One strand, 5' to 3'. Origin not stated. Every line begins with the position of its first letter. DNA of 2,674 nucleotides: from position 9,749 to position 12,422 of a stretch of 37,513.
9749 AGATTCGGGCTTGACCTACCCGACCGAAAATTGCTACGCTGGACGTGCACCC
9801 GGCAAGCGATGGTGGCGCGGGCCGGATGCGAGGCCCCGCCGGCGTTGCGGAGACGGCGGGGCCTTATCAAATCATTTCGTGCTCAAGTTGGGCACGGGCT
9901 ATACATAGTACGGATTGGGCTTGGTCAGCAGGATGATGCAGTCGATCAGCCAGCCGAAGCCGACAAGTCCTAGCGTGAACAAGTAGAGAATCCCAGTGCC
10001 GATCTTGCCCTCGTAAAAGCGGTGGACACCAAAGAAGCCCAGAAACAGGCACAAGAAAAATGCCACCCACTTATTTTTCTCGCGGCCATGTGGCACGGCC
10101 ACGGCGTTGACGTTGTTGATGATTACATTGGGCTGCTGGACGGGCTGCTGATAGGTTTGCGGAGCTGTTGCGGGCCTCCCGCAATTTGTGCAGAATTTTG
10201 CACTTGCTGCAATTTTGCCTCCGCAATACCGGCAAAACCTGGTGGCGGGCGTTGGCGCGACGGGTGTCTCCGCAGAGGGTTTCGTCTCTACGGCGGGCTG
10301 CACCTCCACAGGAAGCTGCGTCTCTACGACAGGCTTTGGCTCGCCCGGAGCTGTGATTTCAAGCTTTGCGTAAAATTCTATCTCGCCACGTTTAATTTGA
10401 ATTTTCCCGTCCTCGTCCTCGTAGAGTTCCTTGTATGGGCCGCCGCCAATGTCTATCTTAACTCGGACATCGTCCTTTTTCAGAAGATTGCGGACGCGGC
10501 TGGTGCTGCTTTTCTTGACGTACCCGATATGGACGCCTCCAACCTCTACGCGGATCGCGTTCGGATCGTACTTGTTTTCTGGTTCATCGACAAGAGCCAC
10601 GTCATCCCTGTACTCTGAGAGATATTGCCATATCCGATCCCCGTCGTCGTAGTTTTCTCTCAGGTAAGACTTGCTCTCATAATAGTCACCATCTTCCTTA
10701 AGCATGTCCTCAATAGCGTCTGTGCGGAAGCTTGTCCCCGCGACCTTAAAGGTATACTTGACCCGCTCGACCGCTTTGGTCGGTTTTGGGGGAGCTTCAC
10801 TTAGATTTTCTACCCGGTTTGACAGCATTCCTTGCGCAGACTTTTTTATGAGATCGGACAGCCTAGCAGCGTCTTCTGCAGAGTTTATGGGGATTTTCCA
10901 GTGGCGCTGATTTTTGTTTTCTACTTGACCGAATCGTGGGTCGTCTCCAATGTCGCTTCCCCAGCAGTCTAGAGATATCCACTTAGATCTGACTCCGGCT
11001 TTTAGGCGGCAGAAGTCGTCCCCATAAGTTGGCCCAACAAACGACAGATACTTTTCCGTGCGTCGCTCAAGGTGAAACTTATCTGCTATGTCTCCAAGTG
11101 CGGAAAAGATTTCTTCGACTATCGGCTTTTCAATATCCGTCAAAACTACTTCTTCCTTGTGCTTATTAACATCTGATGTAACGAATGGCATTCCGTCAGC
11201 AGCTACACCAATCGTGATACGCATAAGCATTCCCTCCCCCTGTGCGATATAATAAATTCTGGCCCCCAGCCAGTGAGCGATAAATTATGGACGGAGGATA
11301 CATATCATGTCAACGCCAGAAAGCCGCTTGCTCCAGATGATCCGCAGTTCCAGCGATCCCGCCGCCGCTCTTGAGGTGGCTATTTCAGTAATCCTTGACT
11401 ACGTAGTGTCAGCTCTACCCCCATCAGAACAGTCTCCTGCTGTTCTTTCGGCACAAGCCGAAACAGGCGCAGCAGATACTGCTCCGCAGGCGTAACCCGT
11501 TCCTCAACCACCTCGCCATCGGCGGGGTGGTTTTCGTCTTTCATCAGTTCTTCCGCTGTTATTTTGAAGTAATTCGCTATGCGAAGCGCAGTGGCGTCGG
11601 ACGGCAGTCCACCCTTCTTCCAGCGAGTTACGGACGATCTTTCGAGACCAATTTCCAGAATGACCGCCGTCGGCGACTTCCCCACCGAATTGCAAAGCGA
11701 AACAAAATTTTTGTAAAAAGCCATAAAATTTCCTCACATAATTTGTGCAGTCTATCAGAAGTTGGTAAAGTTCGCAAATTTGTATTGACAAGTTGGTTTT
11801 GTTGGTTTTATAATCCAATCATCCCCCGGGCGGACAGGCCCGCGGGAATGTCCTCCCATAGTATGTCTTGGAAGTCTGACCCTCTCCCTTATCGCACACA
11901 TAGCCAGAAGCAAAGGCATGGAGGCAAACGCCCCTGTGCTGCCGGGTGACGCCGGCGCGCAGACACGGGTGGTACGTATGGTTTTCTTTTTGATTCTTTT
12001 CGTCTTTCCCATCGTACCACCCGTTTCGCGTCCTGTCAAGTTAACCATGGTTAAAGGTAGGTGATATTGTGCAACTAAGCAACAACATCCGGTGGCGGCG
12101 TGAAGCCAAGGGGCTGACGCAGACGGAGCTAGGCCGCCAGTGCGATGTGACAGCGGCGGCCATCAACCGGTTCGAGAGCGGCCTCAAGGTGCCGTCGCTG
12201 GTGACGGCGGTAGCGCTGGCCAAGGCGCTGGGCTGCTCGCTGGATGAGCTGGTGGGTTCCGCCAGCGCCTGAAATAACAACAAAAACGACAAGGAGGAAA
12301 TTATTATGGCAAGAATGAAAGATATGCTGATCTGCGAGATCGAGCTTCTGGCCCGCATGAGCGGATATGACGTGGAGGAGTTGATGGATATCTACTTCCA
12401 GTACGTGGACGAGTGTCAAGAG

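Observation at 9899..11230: Single-gene HIRAN / zinc-ribbon / TM2 fusion in the lysogeny-side accessory slot: candidate DNA-end sensor joined to a membrane effector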

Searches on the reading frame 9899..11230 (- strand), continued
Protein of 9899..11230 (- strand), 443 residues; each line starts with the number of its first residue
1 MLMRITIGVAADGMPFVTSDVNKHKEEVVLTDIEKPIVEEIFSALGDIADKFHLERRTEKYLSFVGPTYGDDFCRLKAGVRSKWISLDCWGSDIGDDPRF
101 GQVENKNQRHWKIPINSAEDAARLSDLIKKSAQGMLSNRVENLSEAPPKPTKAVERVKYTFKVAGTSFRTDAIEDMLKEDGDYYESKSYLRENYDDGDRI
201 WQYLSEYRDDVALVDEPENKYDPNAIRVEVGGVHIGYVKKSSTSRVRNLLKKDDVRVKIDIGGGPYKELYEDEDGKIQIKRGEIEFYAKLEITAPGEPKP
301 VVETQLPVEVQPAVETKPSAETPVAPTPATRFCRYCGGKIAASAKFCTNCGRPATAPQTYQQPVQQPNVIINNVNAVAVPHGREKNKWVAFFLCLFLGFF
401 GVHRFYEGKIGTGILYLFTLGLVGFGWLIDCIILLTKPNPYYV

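Call 55: find_related_loci(query=A1, collection=genome_contigs, flank=6000)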
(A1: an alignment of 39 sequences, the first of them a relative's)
Query A1 (441 aa) in genome_contigs; peptide patterns used: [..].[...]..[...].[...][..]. (x = any residue, [..] = any of these).
600 stretches matched a pattern (row limit reached: there are more); 88 encode a relative of the query (tblastn E <= 1e-3); the best 80 are kept; 80 distinct loci.
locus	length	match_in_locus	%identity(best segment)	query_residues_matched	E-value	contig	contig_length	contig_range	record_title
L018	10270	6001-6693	63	149-395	6e-93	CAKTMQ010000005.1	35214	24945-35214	MAG: uncultured Oscillospiraceae bacterium isolate REFINED_METABAT215_TOP10_CONTIGS_1500_ASSEMBLY_K77_MERGED__Hadza_MoBi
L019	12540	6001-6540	44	156-336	2e-31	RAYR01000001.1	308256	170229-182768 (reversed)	Bacterium 0.1xD8-71 strain 0.1xD8-71 Scaffold1_1, whole genome shotgun sequence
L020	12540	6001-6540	44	156-336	7e-31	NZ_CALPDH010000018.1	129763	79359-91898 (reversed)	Acetatifactor aquisgranensis strain DSM 110981 NODE_18_length_129763_cov_136.349714, whole genome shotgun sequence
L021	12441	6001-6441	41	147-295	5e-27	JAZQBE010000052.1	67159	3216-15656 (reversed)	MAG: Shuttleworthella sp. isolate T1900044642_TS20190108.MAGScoT_cleanbin_000004 SGB_1274_k141_762768, whole genome shot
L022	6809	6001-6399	42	159-290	6e-25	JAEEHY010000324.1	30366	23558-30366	MAG: Lachnospiraceae bacterium isolate Tb.RUG.133 k141_9179516_flag=0_multi=16.8302_len=30366, whole genome shotgun sequ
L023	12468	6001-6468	39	140-290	1e-23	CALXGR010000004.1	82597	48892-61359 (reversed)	MAG: uncultured Clostridia bacterium isolate BRZ_BM__bin65 genome assembly, contig: BRZ_BM__NODE_469_length_82597_cov_5.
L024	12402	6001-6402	42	158-290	2e-23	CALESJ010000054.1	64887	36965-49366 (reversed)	MAG TPA_asm: uncultured Faecalibacterium sp. isolate ERR318707_bin.9_CONCOCT_v1.1_MAG genome assembly, contig: ERZ176457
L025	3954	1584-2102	36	156-317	8e-23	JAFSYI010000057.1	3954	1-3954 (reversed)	MAG: Lachnospiraceae bacterium isolate RGIG3585 Goat_Rumen.Co__c1428393, whole genome shotgun sequence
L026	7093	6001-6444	38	160-296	6e-20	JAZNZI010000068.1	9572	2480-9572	MAG: Eubacteriales bacterium isolate T1900044768_TS20190234.MAGScoT_cleanbin_000055 SGB_2436_k141_2331810, whole genome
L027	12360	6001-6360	42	157-274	5e-20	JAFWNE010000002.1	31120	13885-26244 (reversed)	MAG: Mogibacterium sp. isolate RGIG5892 Sheep_Jejunum-4__c10046, whole genome shotgun sequence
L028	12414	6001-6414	37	158-291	4e-19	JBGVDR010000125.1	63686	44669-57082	MAG: Faecousia sp. isolate fecal_MAG_432 fecal_MAG_432_contig_0125, whole genome shotgun sequence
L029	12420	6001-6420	35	159-293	6e-19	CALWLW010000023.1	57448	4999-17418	MAG: uncultured Lachnoclostridium sp. isolate BRZ_GB__bin22 genome assembly, contig: BRZ_GB__NODE_882_length_57448_cov_9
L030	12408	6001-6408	41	160-295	9e-19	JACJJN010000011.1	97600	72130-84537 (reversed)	Lacrimispora saccharolytica strain An817 An817_NODE_11_length_97600_cov_62.0071, whole genome shotgun sequence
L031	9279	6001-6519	34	128-293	2e-18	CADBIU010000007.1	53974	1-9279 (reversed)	MAG: uncultured Lachnospiraceae bacterium isolate RUG14002 genome assembly, contig: RUG14002_asm_7, whole genome shotgun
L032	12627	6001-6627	33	159-435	6e-17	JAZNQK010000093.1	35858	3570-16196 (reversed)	MAG: Faecousia sp. isolate T1900044826_TS20190292.MAGScoT_cleanbin_000021 SGB_2873_k141_1560649, whole genome shotgun se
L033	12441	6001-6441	32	159-300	1e-16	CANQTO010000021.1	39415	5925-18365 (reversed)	MAG: uncultured Oscillospiraceae bacterium isolate Lapin-008__bin48 genome assembly, contig: Lapin-008__NODE_1223_length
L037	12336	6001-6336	37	142-254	2e-15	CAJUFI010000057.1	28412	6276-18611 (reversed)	MAG TPA_asm: uncultured Acetatifactor sp. isolate MGBC130773 genome assembly, contig: MGBC130773.57, whole genome shotgu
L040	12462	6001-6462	35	128-272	6e-11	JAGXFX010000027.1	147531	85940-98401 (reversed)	MAG: Soehngenia sp. isolate LH_M25 k141_1595640, whole genome shotgun sequence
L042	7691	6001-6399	36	159-280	1e-9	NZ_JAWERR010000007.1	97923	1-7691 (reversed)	MAG: Finegoldia magna isolate N5_225_021G1_dasN5_225_021G1_concoct_14 N5_225_021G1_scaffold_104, whole genome shotgun se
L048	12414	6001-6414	27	159-290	3e-7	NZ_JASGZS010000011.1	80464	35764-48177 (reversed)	Streptococcus infantis strain OMI642 OMI642_00011, whole genome shotgun sequence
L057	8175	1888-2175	28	209-313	5e-6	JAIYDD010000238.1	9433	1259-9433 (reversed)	MAG: Acetobacteraceae bacterium isolate H1_MAG_00024 pond_H1_MAG_00024_000000000092, whole genome shotgun sequence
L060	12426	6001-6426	31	138-273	8e-6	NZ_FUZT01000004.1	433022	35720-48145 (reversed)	Maledivibacter halophilus strain M1, whole genome shotgun sequence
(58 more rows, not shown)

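Call 76: search_protein_families(library=pfam, proteins=[L023:5153-5785:+, L033:5039-5683:+, L037:5069-5845:+, L040:5213-5851:+, L042:5063-5683:+, L048:4672-5508:+, L028:4550-5104:+, L060:4765-5319:+, L032:4868-5359:+, L019:5605-5961:+], max_evalue=0.001)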
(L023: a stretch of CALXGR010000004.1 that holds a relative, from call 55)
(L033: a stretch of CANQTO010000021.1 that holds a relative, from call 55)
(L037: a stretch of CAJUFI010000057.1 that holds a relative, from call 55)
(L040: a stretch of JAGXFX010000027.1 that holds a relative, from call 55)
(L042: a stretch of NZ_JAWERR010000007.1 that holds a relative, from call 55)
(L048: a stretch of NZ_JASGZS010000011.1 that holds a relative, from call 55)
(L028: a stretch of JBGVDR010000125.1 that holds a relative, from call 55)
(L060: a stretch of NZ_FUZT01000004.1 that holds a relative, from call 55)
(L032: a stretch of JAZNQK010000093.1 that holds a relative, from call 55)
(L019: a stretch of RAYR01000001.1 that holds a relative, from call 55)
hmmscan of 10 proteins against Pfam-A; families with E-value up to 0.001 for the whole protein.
L023:5153-5785:+ (210 aa): 5 families
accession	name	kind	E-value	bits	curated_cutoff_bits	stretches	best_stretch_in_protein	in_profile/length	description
PF00717.28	Peptidase_S24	-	2.9e-26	91.9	23.3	1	89-202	1-115/116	Peptidase S24-like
PF01381.28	HTH_3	-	8e-19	67.9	23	1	8-62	1-55/55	Helix-turn-helix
PF12844.13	HTH_19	-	1.4e-13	51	30.2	1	8-63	4-59/64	Helix-turn-helix domain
PF13560.12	HTH_31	-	8.6e-13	48.8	27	1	7-58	5-57/64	Helix-turn-helix domain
PF13443.12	HTH_26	-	7.7e-07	29.7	22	1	8-60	2-55/63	Cro/C1-type HTH DNA-binding domain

L033:5039-5683:+ (214 aa): 5 families
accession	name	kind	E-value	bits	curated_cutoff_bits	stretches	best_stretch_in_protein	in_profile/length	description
PF00717.28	Peptidase_S24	-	8.3e-27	93.6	23.3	1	93-207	1-116/116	Peptidase S24-like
PF01381.28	HTH_3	-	4.4e-18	65.5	23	1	8-62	1-55/55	Helix-turn-helix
PF12844.13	HTH_19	-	3.9e-15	56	30.2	1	6-63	2-59/64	Helix-turn-helix domain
PF13560.12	HTH_31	-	2.3e-11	44.3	27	1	5-58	3-57/64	Helix-turn-helix domain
PF13443.12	HTH_26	-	0.00034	21.3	22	1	7-60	1-55/63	Cro/C1-type HTH DNA-binding domain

L037:5069-5845:+ (258 aa): 4 families
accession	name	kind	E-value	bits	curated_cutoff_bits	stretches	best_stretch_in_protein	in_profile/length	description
PF00717.28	Peptidase_S24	-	1.1e-17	64.3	23.3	1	149-255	4-116/116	Peptidase S24-like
PF12844.13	HTH_19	-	9.2e-14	51.5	30.2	1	16-75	1-60/64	Helix-turn-helix domain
PF01381.28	HTH_3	-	9.8e-13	48.4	23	1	19-73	1-55/55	Helix-turn-helix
PF13560.12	HTH_31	-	8e-07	29.7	27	1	16-70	3-58/64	Helix-turn-helix domain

L040:5213-5851:+ (212 aa): 4 families
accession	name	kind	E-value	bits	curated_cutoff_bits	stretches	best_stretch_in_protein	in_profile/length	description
PF00717.28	Peptidase_S24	-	2.5e-32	111.4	23.3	1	94-206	1-116/116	Peptidase S24-like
PF01381.28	HTH_3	-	1.9e-12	47.4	23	1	12-67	1-55/55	Helix-turn-helix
PF13560.12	HTH_31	-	2.2e-07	31.5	27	1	12-65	6-59/64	Helix-turn-helix domain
PF12844.13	HTH_19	-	9.2e-06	25.9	30.2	1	11-69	3-60/64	Helix-turn-helix domain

L042:5063-5683:+ (206 aa): 6 families
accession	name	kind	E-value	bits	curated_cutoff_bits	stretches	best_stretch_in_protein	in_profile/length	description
PF00717.28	Peptidase_S24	-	7.9e-31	106.6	23.3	1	87-198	1-115/116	Peptidase S24-like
PF01381.28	HTH_3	-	1.5e-13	51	23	1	11-66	1-55/55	Helix-turn-helix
PF13560.12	HTH_31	-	1.5e-11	44.9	27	1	7-61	2-56/64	Helix-turn-helix domain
PF13443.12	HTH_26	-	8.2e-08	32.8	22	1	15-62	6-53/63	Cro/C1-type HTH DNA-binding domain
PF12844.13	HTH_19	-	3e-07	30.7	30.2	1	9-67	2-59/64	Helix-turn-helix domain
PF00356.27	LacI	-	0.00037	20.7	27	1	21-48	1-27/46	Bacterial regulatory proteins, lacI family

L048:4672-5508:+ (278 aa): 3 families
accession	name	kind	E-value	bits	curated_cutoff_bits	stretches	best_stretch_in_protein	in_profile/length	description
PF00717.28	Peptidase_S24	-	1.9e-22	79.6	23.3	1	159-270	2-116/116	Peptidase S24-like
PF01381.28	HTH_3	-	1.7e-08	34.8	23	1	48-90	15-55/55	Helix-turn-helix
PF12844.13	HTH_19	-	1.5e-05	25.3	30.2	1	26-91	3-59/64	Helix-turn-helix domain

L028:4550-5104:+ (184 aa): 3 families
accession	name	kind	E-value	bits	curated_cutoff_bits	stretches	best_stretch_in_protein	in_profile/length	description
PF13443.12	HTH_26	-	9.3e-07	29.4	22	1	44-95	2-53/63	Cro/C1-type HTH DNA-binding domain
PF01381.28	HTH_3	-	1.3e-05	25.6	23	1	46-99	3-55/55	Helix-turn-helix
PF12844.13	HTH_19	-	5.7e-05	23.4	30.2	1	50-101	10-60/64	Helix-turn-helix domain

L060:4765-5319:+ (184 aa): 6 families
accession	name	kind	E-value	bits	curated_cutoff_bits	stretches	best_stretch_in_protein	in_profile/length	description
PF01381.28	HTH_3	-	7.4e-19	68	23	1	7-61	1-55/55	Helix-turn-helix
PF12844.13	HTH_19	-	3.5e-14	52.9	30.2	1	6-63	3-60/64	Helix-turn-helix domain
PF13560.12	HTH_31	-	8.5e-10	39.2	27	1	6-50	5-50/64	Helix-turn-helix domain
PF13443.12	HTH_26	-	4.8e-09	36.8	22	1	6-63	1-59/63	Cro/C1-type HTH DNA-binding domain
PF15731.11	MqsA_antitoxin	-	0.00012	22.6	30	0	7-50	74-117/131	Antitoxin component of bacterial toxin-antitoxin system, MqsA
PF13413.12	HTH_25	-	0.00051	20.2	24.6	1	6-41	1-36/62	Helix-turn-helix domain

L032:4868-5359:+ (163 aa): 4 families
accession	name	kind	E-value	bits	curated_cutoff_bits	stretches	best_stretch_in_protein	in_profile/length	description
PF01381.28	HTH_3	-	1.7e-14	54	23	1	9-63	1-55/55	Helix-turn-helix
PF12844.13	HTH_19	-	1.3e-11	44.6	30.2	1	6-67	1-62/64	Helix-turn-helix domain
PF13560.12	HTH_31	-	2.4e-07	31.4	27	1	5-60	2-58/64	Helix-turn-helix domain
PF13443.12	HTH_26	-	4.4e-05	24.1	22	1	16-60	9-54/63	Cro/C1-type HTH DNA-binding domain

L019:5605-5961:+ (118 aa): 7 families
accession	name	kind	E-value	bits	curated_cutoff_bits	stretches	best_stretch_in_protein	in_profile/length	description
PF01381.28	HTH_3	-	2.7e-14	53.4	23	1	13-68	1-55/55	Helix-turn-helix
PF13560.12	HTH_31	-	8.5e-10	39.2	27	1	14-65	7-58/64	Helix-turn-helix domain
PF13443.12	HTH_26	-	1e-09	39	22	1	17-73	6-62/63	Cro/C1-type HTH DNA-binding domain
PF04545.22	Sigma70_r4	-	4.7e-07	29.7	24.1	1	10-42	10-41/50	Sigma-70, region 4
PF13384.12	HTH_23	-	0.00013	22.1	24.6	1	19-41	16-37/50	Homeodomain-like domain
PF13413.12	HTH_25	-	0.00041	20.5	24.6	1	14-49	3-38/62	Helix-turn-helix domain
PF08281.18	Sigma70_r4_2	-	0.00077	19.5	25.7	0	20-40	25-45/54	Sigma-70, region 4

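Call 91: search_protein_families(library=padloc, proteins=[P0057, P0023, P0067], max_evalue=0.01)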
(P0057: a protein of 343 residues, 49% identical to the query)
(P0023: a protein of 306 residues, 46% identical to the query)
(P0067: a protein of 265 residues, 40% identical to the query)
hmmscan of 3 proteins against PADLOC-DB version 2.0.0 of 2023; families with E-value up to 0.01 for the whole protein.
P0057 (343 aa): 10 families
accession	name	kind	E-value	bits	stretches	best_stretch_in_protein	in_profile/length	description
PDLC00631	ZorD1|ZorD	-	9.4e-18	61.4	1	100-216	941-1062/1071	"SWI2/SNF2 helicase, Mrr-like nuclease"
PDLC04796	PDC-S02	-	1.5e-10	38.6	1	104-201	240-341/390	-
PDLC00628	ZorD1|ZorD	-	5.6e-10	35.6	1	102-184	1018-1102/1171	"SWI2/SNF2 helicase, Mrr-like nuclease"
PDLC04819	PDC-S02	-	3e-09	34.6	1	105-200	194-291/334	-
PDLC03852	LmuA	-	1.1e-07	30.2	1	103-166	14-84/336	-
PDLC04815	PDC-S02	-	1.7e-05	22.3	1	107-210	205-314/346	-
PDLC04806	PDC-S02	-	3e-05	21.5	1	107-201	185-284/324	-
PDLC03663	mREase_IV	-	0.00038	17.3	1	63-203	368-511/544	Type IV methyl-directed restriction enzyme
PDLC05079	PDC-S73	-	0.0053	13.6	1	108-158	10-61/752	-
PDLC03597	REase_MTase_IIG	-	0.0073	11.8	1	126-159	51-86/1646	Type IIG restriction enzyme-methyltransferase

P0023 (306 aa): 2 families
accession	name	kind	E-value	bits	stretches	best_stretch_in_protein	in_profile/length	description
PDLC04347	PDC-M03B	-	0.00043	18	1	53-104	153-204/245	-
PDLC04349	PDC-M03B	-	0.005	14.5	1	50-96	155-202/232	-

P0067 (265 aa): 4 families
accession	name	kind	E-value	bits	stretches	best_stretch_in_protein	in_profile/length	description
PDLC04349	PDC-M03B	-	7.9e-06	23.6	1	171-217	158-205/232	-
PDLC04347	PDC-M03B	-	6.2e-05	20.7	1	171-215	153-199/245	-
PDLC04352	PDC-M03B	-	0.00012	19.7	1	158-216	144-203/250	-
PDLC04351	PDC-M03B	-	0.0025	15.4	1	170-203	154-190/255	-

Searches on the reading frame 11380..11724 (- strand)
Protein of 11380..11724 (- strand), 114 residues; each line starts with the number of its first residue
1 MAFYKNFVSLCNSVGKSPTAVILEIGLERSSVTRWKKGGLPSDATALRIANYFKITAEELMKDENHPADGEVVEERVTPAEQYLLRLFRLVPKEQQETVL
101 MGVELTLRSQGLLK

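Call 3: search_protein_families(library=pfam, proteins=[window:11380-11724:-], max_evalue=0.1)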
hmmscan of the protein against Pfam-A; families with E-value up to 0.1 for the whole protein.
window:11380-11724:- (114 aa): 5 families
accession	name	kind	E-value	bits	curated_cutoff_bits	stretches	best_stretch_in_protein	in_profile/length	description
PF01381.28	HTH_3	-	0.0007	20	23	1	24-60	18-55/55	Helix-turn-helix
PF13443.12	HTH_26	-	0.0049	17.5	22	1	23-64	18-61/63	Cro/C1-type HTH DNA-binding domain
PF12844.13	HTH_19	-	0.014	15.7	30.2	1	24-64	21-62/64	Helix-turn-helix domain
PF08667.16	BetR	-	0.049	14.2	21.6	1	20-66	26-75/148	BetR domain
PF23489.1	V-ATPase_su_f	-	0.072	13.7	27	0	49-78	27-56/78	V-type proton ATPase subunit f-like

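Call 4: search_protein_families(library=padloc, proteins=[window:11380-11724:-], max_evalue=1)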
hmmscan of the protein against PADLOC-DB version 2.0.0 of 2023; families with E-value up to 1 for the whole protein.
window:11380-11724:- (114 aa): 0 families

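Call 5: search_protein_families(library=phrogs, proteins=[window:11380-11724:-], max_evalue=0.1)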
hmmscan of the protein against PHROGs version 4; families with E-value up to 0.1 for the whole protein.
window:11380-11724:- (114 aa): 8 families
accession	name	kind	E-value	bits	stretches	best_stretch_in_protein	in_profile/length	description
phrog_8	-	transcription regulation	1.9e-06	28.5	1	3-92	77-150/346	transcriptional regulator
phrog_4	-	transcription regulation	0.00018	21.6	1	15-72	147-203/400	transcriptional repressor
phrog_2967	-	transcription regulation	0.0004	21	1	3-66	11-75/225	transcriptional regulator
phrog_638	-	transcription regulation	0.001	19.9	1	19-60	21-63/145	transcriptional regulator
phrog_35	-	transcription regulation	0.0017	19.4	1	24-82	95-159/181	transcriptional repressor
phrog_14318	-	unknown function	0.053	14.5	1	34-78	5-49/125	-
phrog_3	-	transcription regulation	0.08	13.7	1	29-70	114-155/430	transcriptional repressor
phrog_6223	-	transcription regulation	0.085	13.9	0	12-39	14-41/73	transcriptional repressor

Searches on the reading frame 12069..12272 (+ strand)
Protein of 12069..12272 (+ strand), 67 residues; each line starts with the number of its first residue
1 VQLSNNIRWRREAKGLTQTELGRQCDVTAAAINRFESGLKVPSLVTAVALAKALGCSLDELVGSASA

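Call 3: search_protein_families(library=pfam, proteins=[window:12069-12272:+], max_evalue=0.1)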
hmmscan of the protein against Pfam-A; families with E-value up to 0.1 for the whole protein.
window:12069-12272:+ (67 aa): 9 families
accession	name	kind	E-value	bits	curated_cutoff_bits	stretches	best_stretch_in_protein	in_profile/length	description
PF01381.28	HTH_3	-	8.2e-17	61.4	23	1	7-61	1-55/55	Helix-turn-helix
PF13560.12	HTH_31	-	4e-13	49.9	27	1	3-61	2-61/64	Helix-turn-helix domain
PF13443.12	HTH_26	-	3.8e-07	30.7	22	1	10-62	5-58/63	Cro/C1-type HTH DNA-binding domain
PF13744.12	HTH_37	-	0.00033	20.9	27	1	2-57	18-74/80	Helix-turn-helix domain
PF22495.2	HTH_92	-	0.00074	19.2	27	1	10-46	3-39/45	RsaL-like HTH domain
PF12844.13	HTH_19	-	0.001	19.4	30.2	1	7-62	4-59/64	Helix-turn-helix domain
PF13413.12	HTH_25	-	0.054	13.8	24.6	1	8-38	3-33/62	Helix-turn-helix domain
PF08279.18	HTH_11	-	0.062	13.6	25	0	7-34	6-34/55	HTH domain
PF12802.13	MarR_2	-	0.07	13.7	27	0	13-34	17-39/61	MarR family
